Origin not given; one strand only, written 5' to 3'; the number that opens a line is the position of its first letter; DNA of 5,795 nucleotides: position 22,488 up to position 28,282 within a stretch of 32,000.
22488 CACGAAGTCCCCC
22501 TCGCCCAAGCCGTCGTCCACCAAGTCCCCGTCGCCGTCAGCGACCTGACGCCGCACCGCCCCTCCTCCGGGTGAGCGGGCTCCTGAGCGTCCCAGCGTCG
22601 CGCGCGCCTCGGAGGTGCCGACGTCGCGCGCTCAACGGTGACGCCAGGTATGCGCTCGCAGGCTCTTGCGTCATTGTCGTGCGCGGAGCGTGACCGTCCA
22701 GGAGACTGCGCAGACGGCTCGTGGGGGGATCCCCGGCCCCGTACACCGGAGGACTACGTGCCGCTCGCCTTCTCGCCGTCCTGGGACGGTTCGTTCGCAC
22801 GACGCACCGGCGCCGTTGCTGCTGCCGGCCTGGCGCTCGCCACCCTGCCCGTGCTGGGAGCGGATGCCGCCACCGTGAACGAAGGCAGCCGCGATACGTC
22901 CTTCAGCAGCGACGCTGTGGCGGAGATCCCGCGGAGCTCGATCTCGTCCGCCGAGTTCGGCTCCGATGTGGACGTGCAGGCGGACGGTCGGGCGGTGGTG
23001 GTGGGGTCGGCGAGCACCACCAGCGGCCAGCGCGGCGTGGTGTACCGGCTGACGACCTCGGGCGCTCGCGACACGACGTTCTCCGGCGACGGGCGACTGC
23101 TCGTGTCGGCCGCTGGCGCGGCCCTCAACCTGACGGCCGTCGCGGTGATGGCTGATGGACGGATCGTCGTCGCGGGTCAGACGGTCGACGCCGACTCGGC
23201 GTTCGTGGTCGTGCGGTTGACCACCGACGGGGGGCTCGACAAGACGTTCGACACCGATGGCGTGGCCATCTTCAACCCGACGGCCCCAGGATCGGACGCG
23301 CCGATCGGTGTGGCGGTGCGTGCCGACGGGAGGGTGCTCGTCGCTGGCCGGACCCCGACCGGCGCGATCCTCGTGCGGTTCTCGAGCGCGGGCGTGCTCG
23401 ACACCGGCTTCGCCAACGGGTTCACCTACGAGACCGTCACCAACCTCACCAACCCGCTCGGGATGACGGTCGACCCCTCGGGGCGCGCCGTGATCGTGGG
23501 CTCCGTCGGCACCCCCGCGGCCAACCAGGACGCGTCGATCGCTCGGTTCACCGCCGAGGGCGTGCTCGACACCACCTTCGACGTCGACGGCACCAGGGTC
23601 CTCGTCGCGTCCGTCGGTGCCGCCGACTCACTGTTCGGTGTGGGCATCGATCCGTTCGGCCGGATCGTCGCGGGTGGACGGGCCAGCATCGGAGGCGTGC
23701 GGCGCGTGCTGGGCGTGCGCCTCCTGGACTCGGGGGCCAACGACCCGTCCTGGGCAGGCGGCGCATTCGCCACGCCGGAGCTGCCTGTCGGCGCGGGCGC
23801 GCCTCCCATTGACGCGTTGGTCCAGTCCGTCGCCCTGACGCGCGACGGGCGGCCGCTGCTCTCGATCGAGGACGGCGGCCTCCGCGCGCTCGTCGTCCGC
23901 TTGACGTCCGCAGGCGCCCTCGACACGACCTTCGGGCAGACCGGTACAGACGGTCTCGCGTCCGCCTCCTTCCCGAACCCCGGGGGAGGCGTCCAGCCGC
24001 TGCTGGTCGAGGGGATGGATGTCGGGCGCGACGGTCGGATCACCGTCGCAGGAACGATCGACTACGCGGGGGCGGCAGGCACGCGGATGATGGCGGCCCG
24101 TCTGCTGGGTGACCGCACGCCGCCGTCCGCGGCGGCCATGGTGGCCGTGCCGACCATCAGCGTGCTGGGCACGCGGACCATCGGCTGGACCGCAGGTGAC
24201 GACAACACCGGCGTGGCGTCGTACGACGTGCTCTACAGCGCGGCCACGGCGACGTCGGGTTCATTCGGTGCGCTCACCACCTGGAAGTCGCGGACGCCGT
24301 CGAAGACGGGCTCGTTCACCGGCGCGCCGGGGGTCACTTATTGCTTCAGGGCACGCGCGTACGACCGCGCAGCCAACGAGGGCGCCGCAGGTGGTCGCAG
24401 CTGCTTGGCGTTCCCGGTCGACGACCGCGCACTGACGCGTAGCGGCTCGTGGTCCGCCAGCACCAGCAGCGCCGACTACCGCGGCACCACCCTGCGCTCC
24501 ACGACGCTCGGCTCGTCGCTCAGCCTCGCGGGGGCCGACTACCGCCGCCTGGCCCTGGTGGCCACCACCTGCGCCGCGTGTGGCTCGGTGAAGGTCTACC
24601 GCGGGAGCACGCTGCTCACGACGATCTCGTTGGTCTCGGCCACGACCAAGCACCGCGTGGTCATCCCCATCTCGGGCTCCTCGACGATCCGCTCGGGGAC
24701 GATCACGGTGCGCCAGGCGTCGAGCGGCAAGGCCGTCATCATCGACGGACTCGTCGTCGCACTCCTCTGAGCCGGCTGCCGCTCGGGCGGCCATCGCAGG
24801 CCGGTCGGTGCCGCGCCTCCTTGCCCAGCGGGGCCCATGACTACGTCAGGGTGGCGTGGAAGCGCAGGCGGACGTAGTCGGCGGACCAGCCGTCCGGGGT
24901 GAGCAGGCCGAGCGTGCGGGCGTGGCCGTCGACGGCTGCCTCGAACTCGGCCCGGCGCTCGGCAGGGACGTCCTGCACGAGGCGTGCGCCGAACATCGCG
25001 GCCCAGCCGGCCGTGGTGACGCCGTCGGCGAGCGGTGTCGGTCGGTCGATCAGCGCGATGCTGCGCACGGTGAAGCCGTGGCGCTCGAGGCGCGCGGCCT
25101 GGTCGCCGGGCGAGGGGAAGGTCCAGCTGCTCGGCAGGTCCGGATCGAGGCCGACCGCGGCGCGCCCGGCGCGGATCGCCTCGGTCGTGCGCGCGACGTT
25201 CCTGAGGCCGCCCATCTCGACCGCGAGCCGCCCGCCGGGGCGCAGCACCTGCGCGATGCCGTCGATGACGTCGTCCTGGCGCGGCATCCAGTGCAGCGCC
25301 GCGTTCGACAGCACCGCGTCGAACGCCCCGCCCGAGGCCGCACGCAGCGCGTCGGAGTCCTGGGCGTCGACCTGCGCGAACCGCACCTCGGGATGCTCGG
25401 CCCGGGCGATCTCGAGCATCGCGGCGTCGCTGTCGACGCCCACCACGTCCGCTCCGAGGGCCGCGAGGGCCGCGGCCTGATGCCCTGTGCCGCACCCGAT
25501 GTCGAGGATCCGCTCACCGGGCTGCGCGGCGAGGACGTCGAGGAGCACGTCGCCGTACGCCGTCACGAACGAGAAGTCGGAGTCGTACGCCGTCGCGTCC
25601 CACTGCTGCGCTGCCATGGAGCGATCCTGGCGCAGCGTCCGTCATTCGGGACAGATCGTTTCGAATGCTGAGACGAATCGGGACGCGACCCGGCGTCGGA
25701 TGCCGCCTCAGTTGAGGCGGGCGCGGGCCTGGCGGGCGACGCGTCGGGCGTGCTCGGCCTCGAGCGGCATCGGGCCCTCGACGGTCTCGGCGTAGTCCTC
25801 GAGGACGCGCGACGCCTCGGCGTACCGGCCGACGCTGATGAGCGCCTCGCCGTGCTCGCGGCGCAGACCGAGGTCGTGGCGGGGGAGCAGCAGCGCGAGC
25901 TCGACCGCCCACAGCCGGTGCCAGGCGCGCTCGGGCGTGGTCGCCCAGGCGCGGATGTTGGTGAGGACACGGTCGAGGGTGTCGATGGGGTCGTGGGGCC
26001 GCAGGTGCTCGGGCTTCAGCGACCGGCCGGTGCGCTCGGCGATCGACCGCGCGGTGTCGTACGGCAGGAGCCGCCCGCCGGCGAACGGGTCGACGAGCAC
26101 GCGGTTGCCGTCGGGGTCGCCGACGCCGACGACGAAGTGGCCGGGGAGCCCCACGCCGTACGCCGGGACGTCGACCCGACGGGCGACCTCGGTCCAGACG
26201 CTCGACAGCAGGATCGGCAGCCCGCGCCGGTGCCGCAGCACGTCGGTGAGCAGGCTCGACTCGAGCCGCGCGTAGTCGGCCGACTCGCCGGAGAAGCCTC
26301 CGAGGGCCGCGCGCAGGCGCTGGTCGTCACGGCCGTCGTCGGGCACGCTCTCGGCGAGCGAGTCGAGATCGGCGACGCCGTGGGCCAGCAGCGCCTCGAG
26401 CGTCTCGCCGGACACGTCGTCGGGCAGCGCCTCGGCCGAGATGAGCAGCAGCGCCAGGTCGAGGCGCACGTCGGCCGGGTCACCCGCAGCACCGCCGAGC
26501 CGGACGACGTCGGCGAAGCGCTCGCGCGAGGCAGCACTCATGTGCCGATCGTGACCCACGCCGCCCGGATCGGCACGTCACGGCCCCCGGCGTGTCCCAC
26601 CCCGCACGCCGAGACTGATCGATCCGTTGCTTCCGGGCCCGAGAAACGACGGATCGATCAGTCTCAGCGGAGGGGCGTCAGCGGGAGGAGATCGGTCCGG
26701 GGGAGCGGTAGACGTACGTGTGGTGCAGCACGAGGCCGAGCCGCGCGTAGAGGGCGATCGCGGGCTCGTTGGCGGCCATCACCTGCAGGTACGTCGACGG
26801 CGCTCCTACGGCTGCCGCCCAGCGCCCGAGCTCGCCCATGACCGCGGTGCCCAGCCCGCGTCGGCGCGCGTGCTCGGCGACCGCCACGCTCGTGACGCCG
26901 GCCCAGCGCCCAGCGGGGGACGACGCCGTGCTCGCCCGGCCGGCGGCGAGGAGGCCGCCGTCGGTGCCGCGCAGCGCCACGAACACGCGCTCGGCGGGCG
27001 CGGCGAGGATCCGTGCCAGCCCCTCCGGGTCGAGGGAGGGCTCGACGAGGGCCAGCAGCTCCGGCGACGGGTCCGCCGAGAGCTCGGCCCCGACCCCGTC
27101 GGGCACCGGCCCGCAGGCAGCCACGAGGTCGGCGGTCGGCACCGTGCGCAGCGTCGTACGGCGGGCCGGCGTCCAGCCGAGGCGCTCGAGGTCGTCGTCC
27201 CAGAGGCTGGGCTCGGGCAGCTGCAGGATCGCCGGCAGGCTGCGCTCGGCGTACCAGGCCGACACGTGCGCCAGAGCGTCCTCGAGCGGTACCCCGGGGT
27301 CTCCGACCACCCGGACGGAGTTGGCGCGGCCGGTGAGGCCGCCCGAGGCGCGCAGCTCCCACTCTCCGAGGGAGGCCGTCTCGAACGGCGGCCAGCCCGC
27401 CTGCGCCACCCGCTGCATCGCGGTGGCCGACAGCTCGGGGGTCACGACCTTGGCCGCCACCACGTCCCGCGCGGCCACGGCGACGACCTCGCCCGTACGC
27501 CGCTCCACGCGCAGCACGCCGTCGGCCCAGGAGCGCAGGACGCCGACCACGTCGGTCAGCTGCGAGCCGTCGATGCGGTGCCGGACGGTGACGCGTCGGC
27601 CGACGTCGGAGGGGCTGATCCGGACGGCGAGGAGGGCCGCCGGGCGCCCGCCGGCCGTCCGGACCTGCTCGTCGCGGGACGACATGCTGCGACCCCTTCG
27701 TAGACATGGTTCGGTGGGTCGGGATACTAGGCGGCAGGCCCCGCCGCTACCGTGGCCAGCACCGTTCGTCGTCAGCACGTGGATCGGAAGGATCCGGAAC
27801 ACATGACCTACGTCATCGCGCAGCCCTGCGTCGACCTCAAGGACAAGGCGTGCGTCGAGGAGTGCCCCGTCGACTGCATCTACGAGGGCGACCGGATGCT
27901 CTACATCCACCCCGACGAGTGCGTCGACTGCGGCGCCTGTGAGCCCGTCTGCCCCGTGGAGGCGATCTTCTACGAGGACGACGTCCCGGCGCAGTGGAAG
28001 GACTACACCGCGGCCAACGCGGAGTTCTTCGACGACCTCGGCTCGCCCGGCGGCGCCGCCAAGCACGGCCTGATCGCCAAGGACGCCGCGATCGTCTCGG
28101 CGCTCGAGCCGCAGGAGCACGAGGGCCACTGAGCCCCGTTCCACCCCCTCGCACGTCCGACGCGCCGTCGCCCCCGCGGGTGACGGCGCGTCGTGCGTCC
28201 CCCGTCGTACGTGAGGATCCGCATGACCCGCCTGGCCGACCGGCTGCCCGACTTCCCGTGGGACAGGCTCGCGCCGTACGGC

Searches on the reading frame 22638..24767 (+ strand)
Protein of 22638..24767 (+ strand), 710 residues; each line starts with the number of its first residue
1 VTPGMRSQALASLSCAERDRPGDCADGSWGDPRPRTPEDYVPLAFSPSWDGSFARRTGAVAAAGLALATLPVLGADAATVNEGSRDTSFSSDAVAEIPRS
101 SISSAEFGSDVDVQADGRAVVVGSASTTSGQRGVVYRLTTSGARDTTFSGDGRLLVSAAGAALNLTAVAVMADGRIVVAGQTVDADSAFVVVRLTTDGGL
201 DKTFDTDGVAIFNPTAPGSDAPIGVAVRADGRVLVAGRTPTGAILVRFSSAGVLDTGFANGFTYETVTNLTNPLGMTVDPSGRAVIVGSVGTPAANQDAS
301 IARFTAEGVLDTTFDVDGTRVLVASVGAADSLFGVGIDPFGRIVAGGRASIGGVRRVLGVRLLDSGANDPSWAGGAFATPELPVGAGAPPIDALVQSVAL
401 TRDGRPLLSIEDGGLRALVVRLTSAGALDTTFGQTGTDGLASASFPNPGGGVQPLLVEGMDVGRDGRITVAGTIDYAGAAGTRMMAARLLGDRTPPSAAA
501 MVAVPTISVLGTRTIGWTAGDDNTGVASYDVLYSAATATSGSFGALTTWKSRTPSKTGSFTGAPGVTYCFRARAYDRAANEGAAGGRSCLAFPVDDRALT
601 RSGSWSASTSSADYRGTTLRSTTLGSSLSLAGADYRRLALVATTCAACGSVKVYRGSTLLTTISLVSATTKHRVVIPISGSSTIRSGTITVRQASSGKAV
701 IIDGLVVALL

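Call 6: search_protein_families(library=pfam, proteins=[window:22638-24767:+], max_evalue=0.01)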
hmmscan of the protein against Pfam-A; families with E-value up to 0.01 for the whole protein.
window:22638-24767:+ (710 aa): 1 family
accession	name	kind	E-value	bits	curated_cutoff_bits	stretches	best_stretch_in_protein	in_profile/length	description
PF17164.10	DUF5122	-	3.5e-25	88.4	27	3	172-204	2-36/36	Domain of unknown function (DUF5122) beta-propeller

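Call 51: search_protein_families(library=ncbifam, proteins=[window:22638-24767:+], max_evalue=0.001)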
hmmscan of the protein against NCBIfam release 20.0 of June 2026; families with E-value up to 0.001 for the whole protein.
window:22638-24767:+ (710 aa): 1 family
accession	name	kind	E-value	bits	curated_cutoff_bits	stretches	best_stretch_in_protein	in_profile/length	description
TIGR02608.1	delta_60_rpt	domain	1.3e-51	172.2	76.5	5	166-213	4-53/55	delta-60 repeat domain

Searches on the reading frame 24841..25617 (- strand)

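Call 7: search_protein_families(library=pfam, proteins=[window:24841-25617:-], max_evalue=0.01)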
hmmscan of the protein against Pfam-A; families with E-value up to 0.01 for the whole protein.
window:24841-25617:- (258 aa): 18 families
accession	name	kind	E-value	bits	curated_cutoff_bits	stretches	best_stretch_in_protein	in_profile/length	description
PF08241.18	Methyltransf_11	-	8.5e-22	78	21.2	1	38-132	1-94/95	Methyltransferase domain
PF13649.12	Methyltransf_25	-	9.2e-21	74.8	27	1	37-129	1-97/97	Methyltransferase domain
PF08242.18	Methyltransf_12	-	5.5e-19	69.2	30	1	38-131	1-98/98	Methyltransferase domain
PF13847.12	Methyltransf_31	-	2.4e-18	66.6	27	1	33-136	3-112/145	Methyltransferase domain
PF13489.12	Methyltransf_23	-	1.8e-17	64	27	1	23-186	11-163/164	Methyltransferase domain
PF05175.20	MTS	-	3.2e-11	43.6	23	1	23-133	21-138/170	Methyltransferase small domain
PF01209.24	Ubie_methyltran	-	1e-08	35.3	20.1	1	24-133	38-151/233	ubiE/COQ5 methyltransferase family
PF01135.25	PCMT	-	6.8e-08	33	20.3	1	25-136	65-174/210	Protein-L-isoaspartate(D-aspartate) O-methyltransferase (PCMT)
PF02353.26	CMAS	-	2.5e-06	27.5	27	1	23-134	52-165/273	Mycolic acid cyclopropane synthetase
PF05724.17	TPMT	-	5.4e-06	26.7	26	1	5-113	9-131/218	Thiopurine S-methyltransferase (TPMT)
PF03848.20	TehB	-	1.8e-05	24.7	20.4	1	11-129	9-128/193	Tellurite resistance protein TehB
PF06325.19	PrmA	-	2.9e-05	24.2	22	1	31-131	159-256/296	Ribosomal protein L11 methyltransferase (PrmA)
PF01728.25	FtsJ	-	0.00016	22.1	24.1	1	32-107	20-100/181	FtsJ-like methyltransferase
PF07021.18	MetW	-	0.00089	19.4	21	1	32-121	12-98/193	Methionine biosynthesis protein MetW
PF02254.24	TrkA_N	-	0.00093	19.9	23.8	1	48-103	14-67/116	TrkA-N domain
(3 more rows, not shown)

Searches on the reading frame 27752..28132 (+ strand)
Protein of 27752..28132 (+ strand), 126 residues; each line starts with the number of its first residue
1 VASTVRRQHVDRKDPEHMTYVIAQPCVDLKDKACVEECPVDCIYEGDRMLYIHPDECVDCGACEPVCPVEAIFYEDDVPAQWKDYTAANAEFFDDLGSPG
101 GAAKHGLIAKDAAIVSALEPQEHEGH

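Call 7: search_protein_families(library=pfam, proteins=[window:27752-28132:+], max_evalue=0.01)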
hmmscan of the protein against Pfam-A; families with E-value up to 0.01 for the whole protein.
window:27752-28132:+ (126 aa): 13 families
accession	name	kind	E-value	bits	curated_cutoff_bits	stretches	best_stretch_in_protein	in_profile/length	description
PF00037.32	Fer4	-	2.5e-11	43.3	21.1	1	51-72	2-23/24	4Fe-4S binding domain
PF12838.12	Fer4_7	-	1.7e-06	28.8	27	1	32-71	6-52/52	4Fe-4S dicluster domain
PF13484.11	Fer4_16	-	2.3e-06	28.7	30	1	56-78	1-24/66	4Fe-4S double cluster binding domain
PF13183.11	Fer4_8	-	4.5e-06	27.5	27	1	55-75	3-24/68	4Fe-4S dicluster domain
PF13187.11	Fer4_9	-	1.7e-05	25.2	27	1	32-72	6-52/52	4Fe-4S dicluster domain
PF13237.11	Fer4_10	-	4.5e-05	23.7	25.5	1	50-71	2-24/53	4Fe-4S dicluster domain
PF25160.1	LdpA_Fe-S-bd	-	5.7e-05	23.3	27.6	1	32-72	7-43/49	LdpA Fe-S cluster-binding domain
PF12797.12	Fer4_2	-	7.7e-05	22.9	24.5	1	50-69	3-22/22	4Fe-4S binding domain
PF12800.12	Fer4_4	-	8.7e-05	23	24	1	54-69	1-16/17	4Fe-4S binding domain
PF14697.11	Fer4_21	-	0.00011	22.7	35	1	33-72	13-57/59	4Fe-4S dicluster domain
PF12837.12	Fer4_6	-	0.00012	22.3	25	1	54-72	6-24/24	4Fe-4S binding domain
PF13370.11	Fer4_13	-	0.0038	18.3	24.5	0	55-76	4-23/58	4Fe-4S single cluster domain of Ferredoxin I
PF12798.12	Fer4_3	-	0.0097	17.1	27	0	57-71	1-15/15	4Fe-4S binding domain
